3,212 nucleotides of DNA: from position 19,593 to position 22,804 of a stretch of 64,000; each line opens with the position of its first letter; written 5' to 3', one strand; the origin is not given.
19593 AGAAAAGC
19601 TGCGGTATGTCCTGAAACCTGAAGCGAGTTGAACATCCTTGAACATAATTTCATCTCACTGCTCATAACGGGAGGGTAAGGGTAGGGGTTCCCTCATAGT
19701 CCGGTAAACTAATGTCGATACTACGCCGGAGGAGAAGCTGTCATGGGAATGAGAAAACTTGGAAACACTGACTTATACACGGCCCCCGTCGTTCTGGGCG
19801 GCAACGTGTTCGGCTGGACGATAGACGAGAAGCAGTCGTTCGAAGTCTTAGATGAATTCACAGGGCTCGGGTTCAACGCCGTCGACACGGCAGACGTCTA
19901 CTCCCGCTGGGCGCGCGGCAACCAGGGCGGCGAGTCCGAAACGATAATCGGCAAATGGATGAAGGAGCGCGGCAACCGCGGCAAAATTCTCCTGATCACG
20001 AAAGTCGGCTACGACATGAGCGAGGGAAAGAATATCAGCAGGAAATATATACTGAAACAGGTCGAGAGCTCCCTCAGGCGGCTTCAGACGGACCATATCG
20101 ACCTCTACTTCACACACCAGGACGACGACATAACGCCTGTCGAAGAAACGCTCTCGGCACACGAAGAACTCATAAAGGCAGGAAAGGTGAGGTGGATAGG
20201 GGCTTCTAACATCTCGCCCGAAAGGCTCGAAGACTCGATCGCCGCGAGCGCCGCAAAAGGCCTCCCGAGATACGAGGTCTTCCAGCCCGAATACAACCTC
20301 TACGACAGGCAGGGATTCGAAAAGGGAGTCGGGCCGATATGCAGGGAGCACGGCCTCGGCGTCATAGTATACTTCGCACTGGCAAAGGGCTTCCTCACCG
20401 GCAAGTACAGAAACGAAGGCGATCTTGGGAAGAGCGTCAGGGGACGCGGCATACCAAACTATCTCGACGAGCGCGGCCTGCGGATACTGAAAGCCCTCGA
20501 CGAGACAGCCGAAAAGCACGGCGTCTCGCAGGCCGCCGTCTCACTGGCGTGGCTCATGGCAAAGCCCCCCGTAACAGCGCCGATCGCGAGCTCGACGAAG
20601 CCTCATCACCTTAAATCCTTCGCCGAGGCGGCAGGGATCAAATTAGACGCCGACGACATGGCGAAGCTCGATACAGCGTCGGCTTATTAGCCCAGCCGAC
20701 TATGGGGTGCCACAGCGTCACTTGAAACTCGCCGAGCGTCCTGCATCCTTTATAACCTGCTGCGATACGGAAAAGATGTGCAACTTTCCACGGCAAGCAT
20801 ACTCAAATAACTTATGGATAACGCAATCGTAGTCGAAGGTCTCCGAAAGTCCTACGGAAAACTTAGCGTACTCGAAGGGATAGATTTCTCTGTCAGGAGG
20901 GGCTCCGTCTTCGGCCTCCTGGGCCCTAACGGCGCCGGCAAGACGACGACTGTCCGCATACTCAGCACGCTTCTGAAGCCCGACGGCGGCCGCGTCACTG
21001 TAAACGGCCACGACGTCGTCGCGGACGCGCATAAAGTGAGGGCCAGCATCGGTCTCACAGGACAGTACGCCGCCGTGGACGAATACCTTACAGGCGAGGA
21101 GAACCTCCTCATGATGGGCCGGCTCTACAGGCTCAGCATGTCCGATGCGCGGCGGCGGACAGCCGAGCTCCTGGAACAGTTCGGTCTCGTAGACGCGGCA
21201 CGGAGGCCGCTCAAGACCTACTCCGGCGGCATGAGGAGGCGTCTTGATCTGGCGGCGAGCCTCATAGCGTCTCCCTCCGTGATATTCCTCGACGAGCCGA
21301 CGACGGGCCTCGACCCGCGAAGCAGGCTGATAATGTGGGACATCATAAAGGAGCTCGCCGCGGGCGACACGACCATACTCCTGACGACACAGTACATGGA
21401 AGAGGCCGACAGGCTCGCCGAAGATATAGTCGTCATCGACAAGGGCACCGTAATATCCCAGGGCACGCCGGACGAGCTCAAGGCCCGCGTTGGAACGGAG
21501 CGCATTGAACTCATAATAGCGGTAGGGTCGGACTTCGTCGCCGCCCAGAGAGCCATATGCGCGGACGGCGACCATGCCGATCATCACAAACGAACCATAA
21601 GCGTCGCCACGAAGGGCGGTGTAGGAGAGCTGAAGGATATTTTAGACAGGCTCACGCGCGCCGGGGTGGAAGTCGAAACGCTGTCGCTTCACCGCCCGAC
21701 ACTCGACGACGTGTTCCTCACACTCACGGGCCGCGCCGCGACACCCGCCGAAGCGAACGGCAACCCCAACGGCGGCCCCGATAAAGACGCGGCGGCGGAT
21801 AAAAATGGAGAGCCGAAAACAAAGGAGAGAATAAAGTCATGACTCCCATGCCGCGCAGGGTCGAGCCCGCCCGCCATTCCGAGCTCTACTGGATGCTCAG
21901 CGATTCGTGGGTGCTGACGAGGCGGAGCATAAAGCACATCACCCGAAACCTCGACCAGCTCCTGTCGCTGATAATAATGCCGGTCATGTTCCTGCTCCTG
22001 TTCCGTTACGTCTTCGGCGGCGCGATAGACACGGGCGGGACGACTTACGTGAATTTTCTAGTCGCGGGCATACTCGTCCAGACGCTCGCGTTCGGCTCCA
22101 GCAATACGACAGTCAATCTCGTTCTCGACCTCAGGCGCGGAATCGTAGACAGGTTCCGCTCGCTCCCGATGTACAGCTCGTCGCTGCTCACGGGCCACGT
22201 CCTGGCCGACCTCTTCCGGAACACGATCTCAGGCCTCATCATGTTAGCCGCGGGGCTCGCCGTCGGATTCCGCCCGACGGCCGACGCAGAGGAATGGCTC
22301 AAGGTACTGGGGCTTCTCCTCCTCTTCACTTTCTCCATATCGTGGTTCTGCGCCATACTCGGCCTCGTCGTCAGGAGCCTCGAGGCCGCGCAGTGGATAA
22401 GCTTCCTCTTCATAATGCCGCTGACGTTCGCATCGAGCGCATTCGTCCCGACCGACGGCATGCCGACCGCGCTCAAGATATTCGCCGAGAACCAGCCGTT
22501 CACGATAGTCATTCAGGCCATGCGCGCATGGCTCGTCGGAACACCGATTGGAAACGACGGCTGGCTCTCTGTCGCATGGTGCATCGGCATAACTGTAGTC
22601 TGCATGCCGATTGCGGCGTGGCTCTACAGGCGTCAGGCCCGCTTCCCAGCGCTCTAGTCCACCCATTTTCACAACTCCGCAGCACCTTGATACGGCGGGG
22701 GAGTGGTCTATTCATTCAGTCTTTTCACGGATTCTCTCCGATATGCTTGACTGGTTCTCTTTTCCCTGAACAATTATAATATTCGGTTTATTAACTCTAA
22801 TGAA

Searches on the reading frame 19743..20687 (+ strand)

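Call 68: search_protein_families(library=pfam, proteins=[window:19743-20687:+], max_evalue=0.00001)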
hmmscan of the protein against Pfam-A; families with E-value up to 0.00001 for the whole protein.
window:19743-20687:+ (315 aa): 1 family
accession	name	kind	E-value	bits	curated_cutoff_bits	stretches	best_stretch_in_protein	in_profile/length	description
PF00248.27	Aldo_ket_red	-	1.4e-68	231.6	24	1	16-312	2-289/291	Aldo/keto reductase family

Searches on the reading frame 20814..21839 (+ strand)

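Call 68: search_protein_families(library=pfam, proteins=[window:20814-21839:+], max_evalue=0.00001)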
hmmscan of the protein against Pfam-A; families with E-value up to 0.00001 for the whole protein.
window:20814-21839:+ (342 aa): 3 families
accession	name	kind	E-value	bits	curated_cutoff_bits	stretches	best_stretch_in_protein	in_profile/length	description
PF00005.33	ABC_tran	-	1.9e-31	109.9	25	1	20-164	1-137/137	ABC transporter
PF13304.12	AAA_21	-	2.5e-13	51.2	27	1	127-193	229-298/304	AAA domain, putative AbiEii toxin, Type IV TA system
PF13732.12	DrrA1-3_C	-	3.1e-09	37.8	27.4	1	217-303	1-79/81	ATP-binding protein DrrA1-3-like, C-terminal domain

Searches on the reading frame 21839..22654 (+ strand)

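Call 68: search_protein_families(library=pfam, proteins=[window:21839-22654:+], max_evalue=0.00001)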
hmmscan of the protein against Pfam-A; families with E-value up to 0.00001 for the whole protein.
window:21839-22654:+ (272 aa): 2 families
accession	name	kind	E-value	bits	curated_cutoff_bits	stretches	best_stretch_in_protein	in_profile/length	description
PF01061.29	ABC2_membrane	-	1.2e-29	103.8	26.9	1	24-230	4-208/211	ABC-2 type transporter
PF12698.13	ABC2_membrane_3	-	7.9e-18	65.1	31.6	1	68-261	158-347/347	ABC-2 family transporter protein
